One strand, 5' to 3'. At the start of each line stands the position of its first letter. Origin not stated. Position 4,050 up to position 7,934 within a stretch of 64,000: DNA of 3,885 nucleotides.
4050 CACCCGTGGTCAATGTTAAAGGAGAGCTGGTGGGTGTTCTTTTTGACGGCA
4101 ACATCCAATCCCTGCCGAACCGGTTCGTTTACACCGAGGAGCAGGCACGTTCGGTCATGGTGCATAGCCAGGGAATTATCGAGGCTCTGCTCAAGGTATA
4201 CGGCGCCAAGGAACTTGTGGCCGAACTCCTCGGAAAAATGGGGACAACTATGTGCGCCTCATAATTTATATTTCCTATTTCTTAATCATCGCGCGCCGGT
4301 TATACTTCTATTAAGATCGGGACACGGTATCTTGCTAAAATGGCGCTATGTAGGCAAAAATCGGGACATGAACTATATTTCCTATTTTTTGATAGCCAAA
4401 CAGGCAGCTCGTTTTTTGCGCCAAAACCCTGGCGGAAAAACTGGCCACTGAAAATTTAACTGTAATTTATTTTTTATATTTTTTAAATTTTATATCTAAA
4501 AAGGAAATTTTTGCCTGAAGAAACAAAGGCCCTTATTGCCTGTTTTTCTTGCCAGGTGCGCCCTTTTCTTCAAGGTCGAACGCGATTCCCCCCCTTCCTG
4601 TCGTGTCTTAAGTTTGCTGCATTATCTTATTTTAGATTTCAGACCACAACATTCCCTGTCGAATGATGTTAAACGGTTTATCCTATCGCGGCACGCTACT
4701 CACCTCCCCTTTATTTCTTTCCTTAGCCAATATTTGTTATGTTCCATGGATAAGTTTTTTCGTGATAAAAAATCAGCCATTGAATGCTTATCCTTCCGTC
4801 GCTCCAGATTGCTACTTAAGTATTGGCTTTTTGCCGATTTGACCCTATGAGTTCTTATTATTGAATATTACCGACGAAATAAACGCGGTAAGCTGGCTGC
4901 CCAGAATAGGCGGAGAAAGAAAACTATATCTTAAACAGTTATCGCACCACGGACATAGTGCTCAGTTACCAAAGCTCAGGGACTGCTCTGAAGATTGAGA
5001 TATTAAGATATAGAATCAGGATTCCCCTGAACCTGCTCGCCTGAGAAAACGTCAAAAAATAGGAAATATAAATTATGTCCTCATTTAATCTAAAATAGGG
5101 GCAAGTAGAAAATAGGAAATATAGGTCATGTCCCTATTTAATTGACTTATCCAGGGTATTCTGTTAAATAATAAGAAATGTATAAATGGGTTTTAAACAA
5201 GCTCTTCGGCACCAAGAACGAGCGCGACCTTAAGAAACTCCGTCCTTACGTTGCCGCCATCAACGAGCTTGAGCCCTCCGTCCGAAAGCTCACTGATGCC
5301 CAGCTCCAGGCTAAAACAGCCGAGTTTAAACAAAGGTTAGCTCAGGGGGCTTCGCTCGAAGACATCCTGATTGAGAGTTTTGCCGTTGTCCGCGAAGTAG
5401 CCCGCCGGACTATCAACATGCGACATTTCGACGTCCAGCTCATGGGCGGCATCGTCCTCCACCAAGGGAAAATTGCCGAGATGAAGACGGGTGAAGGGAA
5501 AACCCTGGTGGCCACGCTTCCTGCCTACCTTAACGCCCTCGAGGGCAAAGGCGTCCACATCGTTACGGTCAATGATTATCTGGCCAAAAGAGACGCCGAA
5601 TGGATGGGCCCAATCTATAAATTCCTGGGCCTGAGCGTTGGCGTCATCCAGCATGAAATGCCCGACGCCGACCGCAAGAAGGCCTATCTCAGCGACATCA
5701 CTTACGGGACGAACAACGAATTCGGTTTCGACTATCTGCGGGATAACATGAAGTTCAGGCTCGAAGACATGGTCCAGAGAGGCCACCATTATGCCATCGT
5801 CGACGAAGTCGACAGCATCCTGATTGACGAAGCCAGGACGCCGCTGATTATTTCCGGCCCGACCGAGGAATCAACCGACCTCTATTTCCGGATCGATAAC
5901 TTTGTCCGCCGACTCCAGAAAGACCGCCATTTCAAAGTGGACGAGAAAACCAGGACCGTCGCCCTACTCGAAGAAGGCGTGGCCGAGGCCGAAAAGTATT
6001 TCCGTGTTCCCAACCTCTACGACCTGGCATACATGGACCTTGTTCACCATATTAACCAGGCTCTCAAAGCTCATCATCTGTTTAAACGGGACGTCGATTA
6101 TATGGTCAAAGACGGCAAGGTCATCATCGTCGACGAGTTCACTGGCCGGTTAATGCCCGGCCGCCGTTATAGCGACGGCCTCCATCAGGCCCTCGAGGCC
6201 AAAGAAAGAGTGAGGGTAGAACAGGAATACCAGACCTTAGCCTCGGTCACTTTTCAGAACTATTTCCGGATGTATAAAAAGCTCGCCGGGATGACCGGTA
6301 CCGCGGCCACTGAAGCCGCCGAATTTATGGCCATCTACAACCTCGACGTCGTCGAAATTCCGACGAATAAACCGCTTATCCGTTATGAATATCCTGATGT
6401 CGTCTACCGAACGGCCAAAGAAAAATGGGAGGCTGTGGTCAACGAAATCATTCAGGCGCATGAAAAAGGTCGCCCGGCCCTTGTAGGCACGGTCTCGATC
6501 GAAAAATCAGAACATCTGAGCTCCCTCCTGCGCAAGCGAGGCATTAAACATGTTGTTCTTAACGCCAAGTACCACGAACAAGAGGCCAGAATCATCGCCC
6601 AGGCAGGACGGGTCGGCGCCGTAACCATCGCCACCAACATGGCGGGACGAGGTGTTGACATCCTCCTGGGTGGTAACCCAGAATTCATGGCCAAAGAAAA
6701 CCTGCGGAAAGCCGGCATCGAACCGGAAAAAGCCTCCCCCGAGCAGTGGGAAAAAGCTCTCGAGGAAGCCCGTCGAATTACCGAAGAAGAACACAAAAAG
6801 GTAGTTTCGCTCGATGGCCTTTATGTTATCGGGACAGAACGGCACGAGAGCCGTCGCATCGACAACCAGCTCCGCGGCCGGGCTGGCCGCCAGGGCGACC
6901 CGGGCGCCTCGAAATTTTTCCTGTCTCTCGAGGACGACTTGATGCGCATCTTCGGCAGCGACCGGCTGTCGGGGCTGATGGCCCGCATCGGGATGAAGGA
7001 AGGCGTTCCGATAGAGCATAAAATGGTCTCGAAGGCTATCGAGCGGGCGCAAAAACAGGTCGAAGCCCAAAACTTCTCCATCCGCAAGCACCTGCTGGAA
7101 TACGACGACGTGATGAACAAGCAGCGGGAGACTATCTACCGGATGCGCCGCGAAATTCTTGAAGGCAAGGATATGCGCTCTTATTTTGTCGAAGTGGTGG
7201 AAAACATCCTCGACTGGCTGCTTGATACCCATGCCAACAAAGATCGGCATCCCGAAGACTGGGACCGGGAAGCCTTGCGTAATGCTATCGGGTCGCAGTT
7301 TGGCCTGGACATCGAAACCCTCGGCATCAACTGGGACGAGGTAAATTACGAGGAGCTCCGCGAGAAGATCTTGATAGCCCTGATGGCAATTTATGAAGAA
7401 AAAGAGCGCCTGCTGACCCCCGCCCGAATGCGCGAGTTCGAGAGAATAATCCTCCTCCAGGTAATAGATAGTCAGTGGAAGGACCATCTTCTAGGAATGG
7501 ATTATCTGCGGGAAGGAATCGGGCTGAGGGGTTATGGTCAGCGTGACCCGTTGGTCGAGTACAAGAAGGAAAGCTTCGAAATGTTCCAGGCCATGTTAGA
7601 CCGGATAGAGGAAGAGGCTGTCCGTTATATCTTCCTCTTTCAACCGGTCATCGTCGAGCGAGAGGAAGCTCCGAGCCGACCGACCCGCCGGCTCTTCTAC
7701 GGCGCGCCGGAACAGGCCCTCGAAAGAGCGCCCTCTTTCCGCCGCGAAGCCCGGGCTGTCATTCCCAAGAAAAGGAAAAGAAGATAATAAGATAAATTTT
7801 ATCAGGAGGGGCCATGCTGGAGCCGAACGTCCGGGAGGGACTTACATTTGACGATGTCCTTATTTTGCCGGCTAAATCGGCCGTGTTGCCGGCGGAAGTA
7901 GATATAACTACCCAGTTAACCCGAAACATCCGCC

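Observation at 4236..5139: Bipartite 31-bp repeat family bracketing a non-coding island (REP/REPIN-like)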

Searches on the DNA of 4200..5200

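Call 21: search_rna_families(source=window, start=4200, end=5200, threshold=evalue, max_evalue=1)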
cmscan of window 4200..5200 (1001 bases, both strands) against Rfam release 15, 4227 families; matches with E-value up to 1: 2.
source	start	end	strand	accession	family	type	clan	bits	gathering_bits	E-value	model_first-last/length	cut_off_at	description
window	4393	4519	+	RF01235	snR68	Gene; snRNA; snoRNA; CD-box;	CL00079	22.5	80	0.3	1-137/137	no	Small nucleolar RNA snR68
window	4221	4293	-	RF02476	GlsR7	Gene; snRNA; snoRNA; CD-box;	-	19.6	75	0.11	1-59/59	no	Small nucleolar RNA GlsR7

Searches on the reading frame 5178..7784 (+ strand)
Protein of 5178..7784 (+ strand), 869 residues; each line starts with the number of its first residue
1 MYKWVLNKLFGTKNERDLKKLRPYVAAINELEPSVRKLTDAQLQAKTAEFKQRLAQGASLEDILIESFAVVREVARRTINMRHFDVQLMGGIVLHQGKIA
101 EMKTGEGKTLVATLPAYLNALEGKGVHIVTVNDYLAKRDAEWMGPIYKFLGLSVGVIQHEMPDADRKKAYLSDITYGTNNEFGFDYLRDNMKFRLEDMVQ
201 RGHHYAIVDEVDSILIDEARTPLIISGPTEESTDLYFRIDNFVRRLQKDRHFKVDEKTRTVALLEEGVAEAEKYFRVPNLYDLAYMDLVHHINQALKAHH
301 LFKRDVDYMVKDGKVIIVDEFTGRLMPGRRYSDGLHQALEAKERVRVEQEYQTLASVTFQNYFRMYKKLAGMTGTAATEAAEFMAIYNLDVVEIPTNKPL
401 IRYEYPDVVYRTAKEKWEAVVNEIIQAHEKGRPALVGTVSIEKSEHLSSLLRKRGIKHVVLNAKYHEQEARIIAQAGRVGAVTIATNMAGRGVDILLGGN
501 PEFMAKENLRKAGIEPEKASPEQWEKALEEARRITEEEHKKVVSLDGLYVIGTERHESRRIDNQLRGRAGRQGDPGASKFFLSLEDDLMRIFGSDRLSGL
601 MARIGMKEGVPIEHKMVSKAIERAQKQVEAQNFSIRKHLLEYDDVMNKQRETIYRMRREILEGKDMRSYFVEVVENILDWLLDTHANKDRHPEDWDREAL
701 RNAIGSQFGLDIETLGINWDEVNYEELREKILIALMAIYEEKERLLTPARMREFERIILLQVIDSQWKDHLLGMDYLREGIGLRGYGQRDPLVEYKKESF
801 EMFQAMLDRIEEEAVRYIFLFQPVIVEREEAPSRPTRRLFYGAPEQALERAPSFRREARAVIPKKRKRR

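Call 20: find_encoding_contigs(protein=window:5178-7784:+, flank=6000, max_places=10)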
Protein window:5178-7784:+ (869 aa): no gene with exactly this product is on record in the collection.

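Call 49: find_homologous_proteins(query=window:5178-7784:+, max_evalue=1e-50)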
Query window:5178-7784:+ (869 aa): 8000 proteins with E <= 1e-50 among 8000 candidates; the best 120 are listed.
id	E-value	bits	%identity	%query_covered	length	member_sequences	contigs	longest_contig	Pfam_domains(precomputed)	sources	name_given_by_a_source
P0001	0.0e+0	1867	95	100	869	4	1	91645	PF07517.21,PF00270.36,PF07516.19,PF21090.4,PF01043.27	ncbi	ncbi:MAG: preprotein translocase subunit SecA [Candidatus Aminicenantales bacterium]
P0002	0.0e+0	1799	91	100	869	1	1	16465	PF07517.21,PF00270.36,PF07516.19,PF21090.4,PF00271.38,PF01043.27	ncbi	-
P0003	0.0e+0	1795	91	100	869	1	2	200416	PF07517.21,PF00270.36,PF07516.19,PF21090.4,PF01043.27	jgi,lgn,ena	-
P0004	0.0e+0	1794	91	100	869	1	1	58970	PF07517.21,PF00270.36,PF07516.19,PF21090.4,PF01043.27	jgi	-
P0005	0.0e+0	1793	91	100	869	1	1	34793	PF07517.21,PF00270.36,PF07516.19,PF21090.4,PF01043.27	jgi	-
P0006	0.0e+0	1793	91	100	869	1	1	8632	PF07517.21,PF00270.36,PF07516.19,PF21090.4,PF01043.27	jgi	-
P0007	0.0e+0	1791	91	100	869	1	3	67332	PF07517.21,PF00270.36,PF07516.19,PF21090.4,PF01043.27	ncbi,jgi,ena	-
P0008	0.0e+0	1790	90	100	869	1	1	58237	PF07517.21,PF00270.36,PF07516.19,PF21090.4,PF01043.27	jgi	jgi:preprotein translocase subunit SecA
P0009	0.0e+0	1771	89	100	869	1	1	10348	PF07517.21,PF00270.36,PF07516.19,PF21090.4,PF01043.27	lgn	-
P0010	0.0e+0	1768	89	100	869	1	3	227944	PF07517.21,PF00270.36,PF07516.19,PF21090.4,PF01043.27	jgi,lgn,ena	-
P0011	0.0e+0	1768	89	100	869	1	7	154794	PF07517.21,PF00270.36,PF07516.19,PF21090.4,PF01043.27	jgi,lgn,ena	jgi:preprotein translocase subunit SecA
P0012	0.0e+0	1768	89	100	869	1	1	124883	PF07517.21,PF00270.36,PF07516.19,PF21090.4,PF01043.27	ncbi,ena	-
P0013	0.0e+0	1767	89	100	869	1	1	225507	PF07517.21,PF00270.36,PF07516.19,PF21090.4,PF01043.27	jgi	jgi:preprotein translocase subunit SecA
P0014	0.0e+0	1767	89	100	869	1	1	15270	PF07517.21,PF00270.36,PF07516.19,PF21090.4,PF01043.27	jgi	jgi:preprotein translocase subunit SecA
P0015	0.0e+0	1765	89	100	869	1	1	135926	PF07517.21,PF00270.36,PF07516.19,PF21090.4,PF01043.27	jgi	-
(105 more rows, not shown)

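Call 50: find_encoding_contigs(protein=P0001, flank=10000, max_places=2)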
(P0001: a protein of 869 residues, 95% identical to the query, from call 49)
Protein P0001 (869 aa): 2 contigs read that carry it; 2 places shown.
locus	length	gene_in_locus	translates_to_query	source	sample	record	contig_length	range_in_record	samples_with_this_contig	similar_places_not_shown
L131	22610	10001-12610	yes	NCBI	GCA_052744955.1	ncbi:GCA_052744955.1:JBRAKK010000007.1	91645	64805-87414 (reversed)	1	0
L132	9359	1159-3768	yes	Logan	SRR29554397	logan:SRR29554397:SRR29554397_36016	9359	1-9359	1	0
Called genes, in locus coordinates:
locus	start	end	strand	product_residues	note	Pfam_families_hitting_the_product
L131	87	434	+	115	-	PF04519:Bactofilin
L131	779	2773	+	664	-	PF00270:DEAD (weak), PF04851:ResIII, PF17757:UvrB_inter, PF27431:UvrB_3rd, PF00271:Helicase_C, PF12344:UvrB, PF02151:UVR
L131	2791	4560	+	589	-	PF01541:GIY-YIG (weak), PF27096:UvrC_M, PF02151:UVR, PF22920:UvrC_RNaseH, PF08459:UvrC_RNaseH_dom, PF12826:HHH_2 (weak), PF14520:HHH_5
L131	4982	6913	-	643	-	PF01926:MMR_HSR1, PF02421:FeoB_N, PF17910:FeoB_Cyto (weak), PF07670:Gate, PF07664:FeoB_C (weak)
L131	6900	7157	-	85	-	PF04023:FeoA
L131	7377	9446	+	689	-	PF10459:Peptidase_S46, PF13365:Trypsin_2 (faint)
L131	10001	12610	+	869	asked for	PF07517:SecA_DEAD, PF00270:DEAD (faint), PF01043:SecA_PP_bind, PF21090:P-loop_SecA, PF07516:SecA_SW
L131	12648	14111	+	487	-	PF00478:IMPDH, PF00571:CBS, PF01070:FMN_dh, PF03060:NMO, PF00977:His_biosynth (faint), PF01207:Dus (faint)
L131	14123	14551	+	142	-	PF21349:RUBY_RBDX, PF02943:FeThRed_B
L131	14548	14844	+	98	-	PF13728:TraF (faint)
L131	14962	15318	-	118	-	PF02261:Asp_decarbox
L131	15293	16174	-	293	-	PF02569:Pantoate_ligase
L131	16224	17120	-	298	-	PF02548:Pantoate_transf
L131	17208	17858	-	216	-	PF01712:dNK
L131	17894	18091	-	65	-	PF04024:PspC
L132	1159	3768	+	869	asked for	PF07517:SecA_DEAD, PF00270:DEAD (faint), PF01043:SecA_PP_bind, PF21090:P-loop_SecA, PF07516:SecA_SW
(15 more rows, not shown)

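Call 51: find_encoding_contigs(protein=P0003, flank=10000, max_places=2)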
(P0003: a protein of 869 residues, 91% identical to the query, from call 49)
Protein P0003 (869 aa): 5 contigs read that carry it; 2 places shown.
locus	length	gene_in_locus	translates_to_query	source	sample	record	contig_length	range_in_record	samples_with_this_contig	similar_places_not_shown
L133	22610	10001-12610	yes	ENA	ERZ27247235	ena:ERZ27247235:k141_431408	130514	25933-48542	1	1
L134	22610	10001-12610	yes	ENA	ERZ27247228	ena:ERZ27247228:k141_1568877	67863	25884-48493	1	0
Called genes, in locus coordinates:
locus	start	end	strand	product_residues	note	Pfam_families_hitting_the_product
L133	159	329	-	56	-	-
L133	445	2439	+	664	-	PF00270:DEAD (weak), PF04851:ResIII, PF17757:UvrB_inter, PF27431:UvrB_3rd, PF00271:Helicase_C, PF12344:UvrB, PF02151:UVR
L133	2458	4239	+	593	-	PF01541:GIY-YIG (weak), PF27096:UvrC_M, PF02151:UVR (weak), PF22920:UvrC_RNaseH, PF08459:UvrC_RNaseH_dom, PF14520:HHH_5 (weak)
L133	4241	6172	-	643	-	PF01926:MMR_HSR1, PF02421:FeoB_N, PF17910:FeoB_Cyto (weak), PF07670:Gate, PF07664:FeoB_C (weak), PF07670:Gate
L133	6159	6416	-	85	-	PF04023:FeoA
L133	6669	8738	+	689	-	PF10459:Peptidase_S46, PF13365:Trypsin_2 (faint)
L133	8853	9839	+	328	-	PF06347:SH3_4 (weak), PF08239:SH3_3, PF13505:OMP_b-brl, PF13568:OMP_b-brl_2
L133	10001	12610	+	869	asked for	PF07517:SecA_DEAD, PF00270:DEAD (faint), PF01043:SecA_PP_bind, PF21090:P-loop_SecA, PF07516:SecA_SW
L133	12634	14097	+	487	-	PF00478:IMPDH, PF01070:FMN_dh, PF00571:CBS, PF03060:NMO, PF00977:His_biosynth (faint)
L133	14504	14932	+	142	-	PF21349:RUBY_RBDX, PF02943:FeThRed_B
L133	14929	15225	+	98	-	-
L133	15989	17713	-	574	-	PF01435:Peptidase_M48, PF13453:Zn_ribbon_TFIIB (weak)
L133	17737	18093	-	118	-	PF02261:Asp_decarbox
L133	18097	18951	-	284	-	PF02569:Pantoate_ligase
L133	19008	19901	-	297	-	PF02548:Pantoate_transf, PF13714:PEP_mutase (weak)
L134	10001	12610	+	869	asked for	PF07517:SecA_DEAD, PF00270:DEAD (faint), PF01043:SecA_PP_bind, PF21090:P-loop_SecA, PF07516:SecA_SW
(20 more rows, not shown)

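Call 52: find_encoding_contigs(protein=P0010, flank=10000, max_places=2)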
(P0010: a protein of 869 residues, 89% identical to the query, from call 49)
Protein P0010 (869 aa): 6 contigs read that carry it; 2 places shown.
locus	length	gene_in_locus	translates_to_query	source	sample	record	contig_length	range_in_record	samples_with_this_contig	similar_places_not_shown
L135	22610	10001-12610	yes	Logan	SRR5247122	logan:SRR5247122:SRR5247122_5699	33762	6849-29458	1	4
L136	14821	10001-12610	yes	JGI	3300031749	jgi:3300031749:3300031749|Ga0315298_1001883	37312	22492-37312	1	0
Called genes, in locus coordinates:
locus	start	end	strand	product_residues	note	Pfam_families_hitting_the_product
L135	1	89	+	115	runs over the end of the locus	PF04519:Bactofilin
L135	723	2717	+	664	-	PF00270:DEAD (weak), PF04851:ResIII, PF17757:UvrB_inter, PF27431:UvrB_3rd, PF00271:Helicase_C, PF12344:UvrB, PF02151:UVR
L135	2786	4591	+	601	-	PF01541:GIY-YIG (weak), PF27096:UvrC_M, PF02151:UVR, PF22920:UvrC_RNaseH, PF08459:UvrC_RNaseH_dom, PF14520:HHH_5 (weak)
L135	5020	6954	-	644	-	PF00350:Dynamin_N (faint), PF01926:MMR_HSR1, PF02421:FeoB_N, PF17910:FeoB_Cyto (weak), PF07670:Gate, PF07664:FeoB_C (weak), PF07670:Gate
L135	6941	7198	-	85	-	PF04023:FeoA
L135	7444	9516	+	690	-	PF10459:Peptidase_S46, PF13365:Trypsin_2 (faint)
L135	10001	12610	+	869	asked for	PF07517:SecA_DEAD, PF00270:DEAD (faint), PF01043:SecA_PP_bind, PF21090:P-loop_SecA, PF07516:SecA_SW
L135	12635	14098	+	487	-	PF00478:IMPDH, PF00571:CBS, PF03060:NMO, PF01070:FMN_dh, PF01180:DHO_dh (faint)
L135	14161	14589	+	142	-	PF21349:RUBY_RBDX (weak), PF02943:FeThRed_B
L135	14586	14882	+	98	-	-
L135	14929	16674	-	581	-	PF01435:Peptidase_M48, PF13453:Zn_ribbon_TFIIB (faint)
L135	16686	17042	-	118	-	PF02261:Asp_decarbox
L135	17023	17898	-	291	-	PF02569:Pantoate_ligase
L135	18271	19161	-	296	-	PF02548:Pantoate_transf, PF13714:PEP_mutase (weak)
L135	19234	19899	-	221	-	PF01712:dNK, PF02223:Thymidylate_kin (weak)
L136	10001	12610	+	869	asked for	PF07517:SecA_DEAD, PF00270:DEAD (faint), PF01043:SecA_PP_bind, PF21090:P-loop_SecA, PF07516:SecA_SW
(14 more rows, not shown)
